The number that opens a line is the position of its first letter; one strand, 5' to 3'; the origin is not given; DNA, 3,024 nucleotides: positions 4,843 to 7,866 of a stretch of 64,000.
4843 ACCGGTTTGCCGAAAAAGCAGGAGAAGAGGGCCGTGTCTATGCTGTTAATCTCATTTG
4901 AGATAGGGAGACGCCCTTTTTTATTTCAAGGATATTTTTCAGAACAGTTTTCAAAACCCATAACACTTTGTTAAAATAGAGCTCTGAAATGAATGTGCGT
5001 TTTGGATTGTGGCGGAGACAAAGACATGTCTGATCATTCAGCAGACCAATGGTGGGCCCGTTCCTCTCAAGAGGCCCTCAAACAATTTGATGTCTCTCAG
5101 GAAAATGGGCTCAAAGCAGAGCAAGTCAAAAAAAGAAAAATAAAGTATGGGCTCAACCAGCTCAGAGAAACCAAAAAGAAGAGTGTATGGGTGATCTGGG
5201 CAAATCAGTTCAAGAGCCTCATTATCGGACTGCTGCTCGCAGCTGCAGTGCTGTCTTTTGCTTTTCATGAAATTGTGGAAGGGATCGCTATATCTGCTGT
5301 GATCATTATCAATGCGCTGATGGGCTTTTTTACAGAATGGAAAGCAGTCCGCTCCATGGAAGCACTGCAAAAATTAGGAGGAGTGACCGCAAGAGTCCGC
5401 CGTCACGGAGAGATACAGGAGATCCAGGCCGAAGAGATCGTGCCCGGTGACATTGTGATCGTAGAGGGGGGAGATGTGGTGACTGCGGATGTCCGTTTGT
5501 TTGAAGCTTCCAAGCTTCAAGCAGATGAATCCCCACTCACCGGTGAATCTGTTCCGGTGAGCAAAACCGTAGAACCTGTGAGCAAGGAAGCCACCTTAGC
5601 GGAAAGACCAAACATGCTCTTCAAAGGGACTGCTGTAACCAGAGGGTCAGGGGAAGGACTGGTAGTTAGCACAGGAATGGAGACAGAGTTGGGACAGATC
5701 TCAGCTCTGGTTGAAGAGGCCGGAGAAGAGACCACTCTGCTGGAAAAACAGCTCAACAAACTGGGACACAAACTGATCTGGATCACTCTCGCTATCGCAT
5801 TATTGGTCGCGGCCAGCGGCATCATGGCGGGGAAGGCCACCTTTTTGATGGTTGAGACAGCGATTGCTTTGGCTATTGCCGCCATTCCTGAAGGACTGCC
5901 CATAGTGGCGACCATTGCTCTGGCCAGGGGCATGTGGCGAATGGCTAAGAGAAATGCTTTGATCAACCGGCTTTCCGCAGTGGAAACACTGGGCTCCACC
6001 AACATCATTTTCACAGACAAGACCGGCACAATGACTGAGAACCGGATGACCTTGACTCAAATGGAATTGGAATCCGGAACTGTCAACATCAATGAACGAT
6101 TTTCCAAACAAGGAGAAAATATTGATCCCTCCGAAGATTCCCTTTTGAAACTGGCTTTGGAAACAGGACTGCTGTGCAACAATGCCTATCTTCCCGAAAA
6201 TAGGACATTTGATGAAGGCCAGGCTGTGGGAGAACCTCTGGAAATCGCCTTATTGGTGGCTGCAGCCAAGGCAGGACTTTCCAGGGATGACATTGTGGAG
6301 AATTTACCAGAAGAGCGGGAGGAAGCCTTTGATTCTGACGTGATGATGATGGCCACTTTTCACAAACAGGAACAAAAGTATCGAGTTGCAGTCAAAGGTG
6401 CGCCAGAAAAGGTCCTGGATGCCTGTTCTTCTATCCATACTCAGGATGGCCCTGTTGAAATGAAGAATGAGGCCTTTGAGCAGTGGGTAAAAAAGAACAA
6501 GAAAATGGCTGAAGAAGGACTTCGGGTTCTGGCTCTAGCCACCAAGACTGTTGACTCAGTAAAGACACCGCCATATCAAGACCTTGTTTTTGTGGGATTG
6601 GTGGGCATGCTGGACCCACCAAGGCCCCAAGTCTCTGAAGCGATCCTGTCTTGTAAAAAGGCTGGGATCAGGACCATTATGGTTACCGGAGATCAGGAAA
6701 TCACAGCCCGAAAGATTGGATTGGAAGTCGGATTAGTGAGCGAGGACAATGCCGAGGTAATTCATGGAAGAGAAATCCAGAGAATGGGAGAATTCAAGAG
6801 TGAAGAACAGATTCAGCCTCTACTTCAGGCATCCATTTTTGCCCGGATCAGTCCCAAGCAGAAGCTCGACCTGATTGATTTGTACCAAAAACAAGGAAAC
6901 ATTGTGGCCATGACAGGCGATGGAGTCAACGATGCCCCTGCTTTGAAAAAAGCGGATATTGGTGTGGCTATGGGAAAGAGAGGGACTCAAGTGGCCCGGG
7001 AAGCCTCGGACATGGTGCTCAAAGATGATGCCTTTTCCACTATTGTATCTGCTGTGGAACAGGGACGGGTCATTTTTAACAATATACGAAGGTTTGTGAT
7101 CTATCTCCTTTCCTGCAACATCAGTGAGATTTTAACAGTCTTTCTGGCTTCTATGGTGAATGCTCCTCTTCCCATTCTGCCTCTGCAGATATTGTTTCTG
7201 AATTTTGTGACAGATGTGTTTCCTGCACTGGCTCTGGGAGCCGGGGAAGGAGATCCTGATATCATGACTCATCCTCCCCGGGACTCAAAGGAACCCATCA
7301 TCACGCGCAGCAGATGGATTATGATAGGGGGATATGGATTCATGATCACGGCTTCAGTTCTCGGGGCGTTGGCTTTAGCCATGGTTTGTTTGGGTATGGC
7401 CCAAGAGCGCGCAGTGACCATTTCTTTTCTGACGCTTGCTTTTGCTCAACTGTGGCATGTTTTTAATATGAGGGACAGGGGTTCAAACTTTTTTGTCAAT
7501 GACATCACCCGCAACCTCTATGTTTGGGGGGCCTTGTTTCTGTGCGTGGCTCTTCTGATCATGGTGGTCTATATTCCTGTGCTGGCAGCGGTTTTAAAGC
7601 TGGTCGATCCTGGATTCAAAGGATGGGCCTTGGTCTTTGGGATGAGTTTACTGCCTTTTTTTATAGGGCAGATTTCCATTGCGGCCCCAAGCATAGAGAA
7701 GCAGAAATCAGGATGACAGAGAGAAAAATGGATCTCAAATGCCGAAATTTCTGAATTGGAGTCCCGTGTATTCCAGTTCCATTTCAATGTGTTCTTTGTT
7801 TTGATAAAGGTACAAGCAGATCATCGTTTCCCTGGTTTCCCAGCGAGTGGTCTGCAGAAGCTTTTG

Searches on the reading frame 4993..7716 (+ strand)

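Call 47: search_protein_families(library=pfam, proteins=[window:4993-7716:+], max_evalue=0.00001)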
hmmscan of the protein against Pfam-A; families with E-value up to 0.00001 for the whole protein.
window:4993-7716:+ (907 aa): 5 families
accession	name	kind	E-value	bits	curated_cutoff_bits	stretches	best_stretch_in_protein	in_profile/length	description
PF00122.25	E1-E2_ATPase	-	2.7e-52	177.4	28.1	1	132-320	6-181/181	E1-E2 ATPase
PF00689.26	Cation_ATPase_C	-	8.7e-46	156.3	27.3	1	725-894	1-171/175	Cation transporting ATPase, C-terminus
PF13246.12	Cation_ATPase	-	6e-20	71.5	21.7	1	394-481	2-91/91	Cation transport ATPase (P-type)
PF00690.31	Cation_ATPase_N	-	9.4e-19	67.3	20.4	1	20-88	1-69/69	Cation transporter/ATPase, N-terminus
PF00702.32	Hydrolase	-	2.2e-15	58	26.4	1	338-655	3-191/191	haloacid dehalogenase-like hydrolase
